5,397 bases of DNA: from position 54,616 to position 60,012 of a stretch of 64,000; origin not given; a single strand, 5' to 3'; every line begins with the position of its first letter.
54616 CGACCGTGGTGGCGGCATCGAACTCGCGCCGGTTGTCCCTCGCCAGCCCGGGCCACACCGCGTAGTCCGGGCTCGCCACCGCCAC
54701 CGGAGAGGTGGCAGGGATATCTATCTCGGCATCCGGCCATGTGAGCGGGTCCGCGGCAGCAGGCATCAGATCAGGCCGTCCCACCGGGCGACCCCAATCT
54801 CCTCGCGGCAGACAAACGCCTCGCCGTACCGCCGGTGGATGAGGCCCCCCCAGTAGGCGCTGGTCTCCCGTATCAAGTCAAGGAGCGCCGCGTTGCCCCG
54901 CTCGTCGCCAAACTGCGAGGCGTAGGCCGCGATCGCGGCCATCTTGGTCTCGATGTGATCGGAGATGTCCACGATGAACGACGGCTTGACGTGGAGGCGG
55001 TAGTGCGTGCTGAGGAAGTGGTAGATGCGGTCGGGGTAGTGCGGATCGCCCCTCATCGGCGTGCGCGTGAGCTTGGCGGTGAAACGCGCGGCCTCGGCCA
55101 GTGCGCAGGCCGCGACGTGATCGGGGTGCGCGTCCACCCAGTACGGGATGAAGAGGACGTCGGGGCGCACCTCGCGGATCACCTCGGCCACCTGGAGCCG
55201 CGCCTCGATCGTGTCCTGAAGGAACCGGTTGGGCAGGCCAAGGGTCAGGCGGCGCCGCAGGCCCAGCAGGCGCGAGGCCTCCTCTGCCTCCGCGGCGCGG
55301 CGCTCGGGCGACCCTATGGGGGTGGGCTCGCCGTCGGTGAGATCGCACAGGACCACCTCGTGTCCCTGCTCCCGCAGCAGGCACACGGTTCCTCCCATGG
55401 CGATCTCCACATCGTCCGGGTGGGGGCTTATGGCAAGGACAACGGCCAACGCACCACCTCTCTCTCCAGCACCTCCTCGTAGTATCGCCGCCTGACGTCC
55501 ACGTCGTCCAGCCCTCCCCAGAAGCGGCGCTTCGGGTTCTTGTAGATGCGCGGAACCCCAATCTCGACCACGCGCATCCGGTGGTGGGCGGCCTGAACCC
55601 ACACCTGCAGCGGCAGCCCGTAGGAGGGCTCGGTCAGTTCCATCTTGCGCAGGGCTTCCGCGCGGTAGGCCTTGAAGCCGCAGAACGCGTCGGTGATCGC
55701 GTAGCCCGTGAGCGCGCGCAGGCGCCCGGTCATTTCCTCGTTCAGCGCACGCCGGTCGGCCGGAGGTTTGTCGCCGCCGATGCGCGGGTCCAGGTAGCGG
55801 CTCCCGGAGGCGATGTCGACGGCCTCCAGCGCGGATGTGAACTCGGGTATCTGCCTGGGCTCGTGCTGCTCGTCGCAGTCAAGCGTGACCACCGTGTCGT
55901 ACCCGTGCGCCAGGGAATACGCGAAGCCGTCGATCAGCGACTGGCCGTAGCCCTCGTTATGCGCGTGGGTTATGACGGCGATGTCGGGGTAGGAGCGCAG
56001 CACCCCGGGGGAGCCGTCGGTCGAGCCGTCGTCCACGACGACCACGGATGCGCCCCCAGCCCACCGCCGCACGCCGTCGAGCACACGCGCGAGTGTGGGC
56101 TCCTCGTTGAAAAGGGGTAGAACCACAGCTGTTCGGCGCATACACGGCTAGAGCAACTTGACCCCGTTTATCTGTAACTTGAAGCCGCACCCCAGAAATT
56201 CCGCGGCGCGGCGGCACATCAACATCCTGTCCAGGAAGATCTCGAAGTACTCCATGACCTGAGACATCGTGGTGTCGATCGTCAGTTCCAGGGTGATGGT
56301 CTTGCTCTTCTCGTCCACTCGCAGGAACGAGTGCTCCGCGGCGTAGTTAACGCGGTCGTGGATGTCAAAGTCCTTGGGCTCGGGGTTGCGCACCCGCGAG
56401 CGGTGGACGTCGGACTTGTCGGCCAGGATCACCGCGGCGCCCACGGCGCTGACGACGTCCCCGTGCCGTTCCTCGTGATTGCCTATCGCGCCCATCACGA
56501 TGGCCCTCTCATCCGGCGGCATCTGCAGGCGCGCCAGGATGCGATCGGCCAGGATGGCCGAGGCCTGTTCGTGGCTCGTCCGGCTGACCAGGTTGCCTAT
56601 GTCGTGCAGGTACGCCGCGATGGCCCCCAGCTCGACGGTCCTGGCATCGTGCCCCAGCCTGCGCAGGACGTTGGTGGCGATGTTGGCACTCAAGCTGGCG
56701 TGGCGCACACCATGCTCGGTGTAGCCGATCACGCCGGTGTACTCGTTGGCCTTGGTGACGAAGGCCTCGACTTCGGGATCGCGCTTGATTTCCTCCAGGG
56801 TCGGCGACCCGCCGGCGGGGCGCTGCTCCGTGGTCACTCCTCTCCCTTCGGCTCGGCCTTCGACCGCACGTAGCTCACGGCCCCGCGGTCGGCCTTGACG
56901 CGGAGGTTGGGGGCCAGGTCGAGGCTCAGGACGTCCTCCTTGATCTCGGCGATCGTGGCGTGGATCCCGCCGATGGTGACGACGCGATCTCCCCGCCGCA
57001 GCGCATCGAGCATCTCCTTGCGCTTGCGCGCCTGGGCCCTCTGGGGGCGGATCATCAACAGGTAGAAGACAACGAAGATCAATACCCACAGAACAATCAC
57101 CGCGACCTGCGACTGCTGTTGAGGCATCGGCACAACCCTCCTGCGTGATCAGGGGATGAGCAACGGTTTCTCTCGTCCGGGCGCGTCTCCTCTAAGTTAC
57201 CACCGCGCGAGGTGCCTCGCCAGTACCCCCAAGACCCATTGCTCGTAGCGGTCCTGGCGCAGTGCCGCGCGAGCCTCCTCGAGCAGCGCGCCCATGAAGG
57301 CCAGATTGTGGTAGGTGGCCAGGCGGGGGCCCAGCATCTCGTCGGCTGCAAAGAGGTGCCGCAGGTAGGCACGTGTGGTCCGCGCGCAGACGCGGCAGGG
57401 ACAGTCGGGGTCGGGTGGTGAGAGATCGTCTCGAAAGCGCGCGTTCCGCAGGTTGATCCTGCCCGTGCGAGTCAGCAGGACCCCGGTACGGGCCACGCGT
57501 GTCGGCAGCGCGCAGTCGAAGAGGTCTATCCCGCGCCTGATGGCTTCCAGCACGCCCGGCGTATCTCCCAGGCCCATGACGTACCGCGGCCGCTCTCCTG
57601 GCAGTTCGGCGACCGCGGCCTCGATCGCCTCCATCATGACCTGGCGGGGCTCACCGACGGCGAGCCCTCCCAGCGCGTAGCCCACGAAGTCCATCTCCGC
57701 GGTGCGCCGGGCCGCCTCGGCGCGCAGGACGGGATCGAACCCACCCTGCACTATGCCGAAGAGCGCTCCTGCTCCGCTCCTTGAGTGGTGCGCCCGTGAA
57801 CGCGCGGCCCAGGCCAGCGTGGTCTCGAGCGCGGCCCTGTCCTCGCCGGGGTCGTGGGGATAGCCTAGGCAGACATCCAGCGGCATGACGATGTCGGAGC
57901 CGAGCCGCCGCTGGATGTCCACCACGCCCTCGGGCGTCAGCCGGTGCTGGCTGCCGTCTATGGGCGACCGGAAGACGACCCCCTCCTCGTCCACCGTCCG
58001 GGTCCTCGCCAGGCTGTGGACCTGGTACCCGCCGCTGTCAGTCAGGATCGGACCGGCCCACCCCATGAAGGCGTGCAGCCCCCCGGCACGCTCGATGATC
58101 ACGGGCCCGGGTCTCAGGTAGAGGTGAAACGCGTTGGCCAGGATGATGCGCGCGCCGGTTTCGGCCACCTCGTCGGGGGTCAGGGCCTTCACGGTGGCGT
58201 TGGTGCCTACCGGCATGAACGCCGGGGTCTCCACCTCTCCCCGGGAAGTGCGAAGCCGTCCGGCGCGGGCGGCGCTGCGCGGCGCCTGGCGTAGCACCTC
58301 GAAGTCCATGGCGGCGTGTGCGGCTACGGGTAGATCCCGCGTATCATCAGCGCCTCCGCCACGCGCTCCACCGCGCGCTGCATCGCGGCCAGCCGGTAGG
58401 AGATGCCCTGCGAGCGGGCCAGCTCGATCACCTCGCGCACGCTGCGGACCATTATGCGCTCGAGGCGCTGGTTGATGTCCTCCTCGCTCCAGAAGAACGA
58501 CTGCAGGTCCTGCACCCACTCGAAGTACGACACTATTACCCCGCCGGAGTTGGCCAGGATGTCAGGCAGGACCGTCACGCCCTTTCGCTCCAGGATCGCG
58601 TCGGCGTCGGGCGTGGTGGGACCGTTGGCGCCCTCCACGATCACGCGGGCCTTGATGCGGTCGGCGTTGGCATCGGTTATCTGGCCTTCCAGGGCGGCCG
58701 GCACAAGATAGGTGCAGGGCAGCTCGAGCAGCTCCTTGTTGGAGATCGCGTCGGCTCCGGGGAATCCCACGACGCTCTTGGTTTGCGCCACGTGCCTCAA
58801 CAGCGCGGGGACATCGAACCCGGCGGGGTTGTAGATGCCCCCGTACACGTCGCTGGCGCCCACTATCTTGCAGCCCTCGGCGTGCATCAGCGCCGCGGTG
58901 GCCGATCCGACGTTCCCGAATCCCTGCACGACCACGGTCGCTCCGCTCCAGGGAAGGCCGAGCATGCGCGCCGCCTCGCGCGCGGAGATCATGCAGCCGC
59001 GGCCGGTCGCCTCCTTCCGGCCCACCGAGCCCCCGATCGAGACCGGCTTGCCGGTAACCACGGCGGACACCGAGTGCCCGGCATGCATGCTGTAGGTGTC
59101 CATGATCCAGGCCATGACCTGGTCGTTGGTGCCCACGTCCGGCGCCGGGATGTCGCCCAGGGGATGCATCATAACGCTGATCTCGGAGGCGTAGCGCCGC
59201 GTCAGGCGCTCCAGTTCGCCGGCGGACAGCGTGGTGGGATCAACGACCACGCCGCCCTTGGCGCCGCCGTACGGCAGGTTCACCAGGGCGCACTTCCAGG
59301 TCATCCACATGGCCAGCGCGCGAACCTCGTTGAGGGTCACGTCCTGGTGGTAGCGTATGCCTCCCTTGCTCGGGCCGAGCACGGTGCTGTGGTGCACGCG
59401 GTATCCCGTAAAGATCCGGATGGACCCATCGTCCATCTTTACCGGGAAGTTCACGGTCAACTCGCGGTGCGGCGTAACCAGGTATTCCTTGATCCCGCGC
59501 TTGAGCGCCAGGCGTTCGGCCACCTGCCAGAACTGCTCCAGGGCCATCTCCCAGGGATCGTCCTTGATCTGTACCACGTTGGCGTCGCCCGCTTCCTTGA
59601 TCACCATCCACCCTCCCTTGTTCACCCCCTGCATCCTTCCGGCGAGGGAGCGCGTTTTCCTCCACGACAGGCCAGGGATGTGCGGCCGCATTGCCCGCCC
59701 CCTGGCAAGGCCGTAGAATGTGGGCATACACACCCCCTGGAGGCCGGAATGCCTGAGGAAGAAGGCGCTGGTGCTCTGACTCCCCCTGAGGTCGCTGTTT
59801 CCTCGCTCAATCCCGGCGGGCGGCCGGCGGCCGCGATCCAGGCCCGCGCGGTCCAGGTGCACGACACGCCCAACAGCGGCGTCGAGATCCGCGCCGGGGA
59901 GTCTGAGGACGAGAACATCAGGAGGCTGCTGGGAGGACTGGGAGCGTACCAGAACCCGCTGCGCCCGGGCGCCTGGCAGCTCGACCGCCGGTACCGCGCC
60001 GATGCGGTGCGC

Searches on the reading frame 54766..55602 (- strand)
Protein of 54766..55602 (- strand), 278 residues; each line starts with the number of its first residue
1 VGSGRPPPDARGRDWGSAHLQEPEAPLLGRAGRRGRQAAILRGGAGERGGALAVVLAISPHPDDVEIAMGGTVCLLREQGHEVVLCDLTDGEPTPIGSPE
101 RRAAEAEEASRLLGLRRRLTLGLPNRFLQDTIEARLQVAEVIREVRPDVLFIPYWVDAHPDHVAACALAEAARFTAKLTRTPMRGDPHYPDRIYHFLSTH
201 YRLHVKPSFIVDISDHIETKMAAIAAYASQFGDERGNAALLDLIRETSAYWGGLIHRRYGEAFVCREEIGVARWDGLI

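Call 71: search_protein_families(library=pfam, proteins=[window:54766-55602:-], max_evalue=0.00001)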
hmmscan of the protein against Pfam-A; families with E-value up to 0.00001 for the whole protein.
window:54766-55602:- (278 aa): 1 family
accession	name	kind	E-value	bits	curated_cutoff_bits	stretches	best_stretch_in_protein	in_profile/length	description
PF02585.22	PIG-L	-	7.7e-25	88.3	28.2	1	56-172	1-128/129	GlcNAc-PI de-N-acetylase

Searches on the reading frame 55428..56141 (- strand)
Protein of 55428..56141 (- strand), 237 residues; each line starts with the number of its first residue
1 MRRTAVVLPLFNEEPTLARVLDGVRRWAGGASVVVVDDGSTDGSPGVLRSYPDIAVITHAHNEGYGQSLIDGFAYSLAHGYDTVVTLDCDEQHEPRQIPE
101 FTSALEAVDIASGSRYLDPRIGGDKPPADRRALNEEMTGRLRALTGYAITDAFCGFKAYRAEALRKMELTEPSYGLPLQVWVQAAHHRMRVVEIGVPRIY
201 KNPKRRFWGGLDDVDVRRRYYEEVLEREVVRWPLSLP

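Call 71: search_protein_families(library=pfam, proteins=[window:55428-56141:-], max_evalue=0.00001)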
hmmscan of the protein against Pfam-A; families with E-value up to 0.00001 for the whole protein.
window:55428-56141:- (237 aa): 1 family
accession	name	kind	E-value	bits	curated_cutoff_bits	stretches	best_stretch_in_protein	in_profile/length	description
PF00535.33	Glycos_transf_2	-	4.5e-24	85.7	23.3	1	6-166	2-166/168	Glycosyl transferase family 2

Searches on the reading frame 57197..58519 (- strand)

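Call 71: search_protein_families(library=pfam, proteins=[window:57197-58519:-], max_evalue=0.00001)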
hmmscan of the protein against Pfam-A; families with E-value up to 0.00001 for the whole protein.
window:57197-58519:- (440 aa): 1 family
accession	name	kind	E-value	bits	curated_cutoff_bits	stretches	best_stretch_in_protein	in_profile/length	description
PF01702.25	TGT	-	5.7e-141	470.1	26.3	1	83-435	2-354/357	Queuine tRNA-ribosyltransferase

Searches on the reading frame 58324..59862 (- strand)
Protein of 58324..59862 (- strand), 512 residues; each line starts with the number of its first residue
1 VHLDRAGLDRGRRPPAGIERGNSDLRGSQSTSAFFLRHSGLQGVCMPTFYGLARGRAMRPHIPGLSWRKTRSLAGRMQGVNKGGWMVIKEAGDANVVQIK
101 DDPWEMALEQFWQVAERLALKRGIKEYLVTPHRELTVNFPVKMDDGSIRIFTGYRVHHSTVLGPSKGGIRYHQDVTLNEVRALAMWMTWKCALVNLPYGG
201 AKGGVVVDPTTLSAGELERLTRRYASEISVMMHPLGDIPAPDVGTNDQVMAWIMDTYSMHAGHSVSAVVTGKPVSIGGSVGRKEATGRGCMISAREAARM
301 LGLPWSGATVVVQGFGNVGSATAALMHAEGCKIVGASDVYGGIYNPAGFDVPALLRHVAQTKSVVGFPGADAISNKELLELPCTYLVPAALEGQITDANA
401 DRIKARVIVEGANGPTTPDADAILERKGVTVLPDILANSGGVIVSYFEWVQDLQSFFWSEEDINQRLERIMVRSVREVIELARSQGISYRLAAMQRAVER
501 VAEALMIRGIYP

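Call 71: search_protein_families(library=pfam, proteins=[window:58324-59862:-], max_evalue=0.00001)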
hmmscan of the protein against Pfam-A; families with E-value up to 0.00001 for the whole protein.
window:58324-59862:- (512 aa): 2 families
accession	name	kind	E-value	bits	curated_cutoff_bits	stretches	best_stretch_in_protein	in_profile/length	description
PF00208.27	ELFV_dehydrog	-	6.3e-79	265.5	23.4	1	277-509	1-241/241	Glutamate/Leucine/Phenylalanine/Valine dehydrogenase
PF02812.23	ELFV_dehydrog_N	-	1.4e-56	190.2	25.3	1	131-258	1-128/129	Glu/Leu/Phe/Val dehydrogenase, dimerisation domain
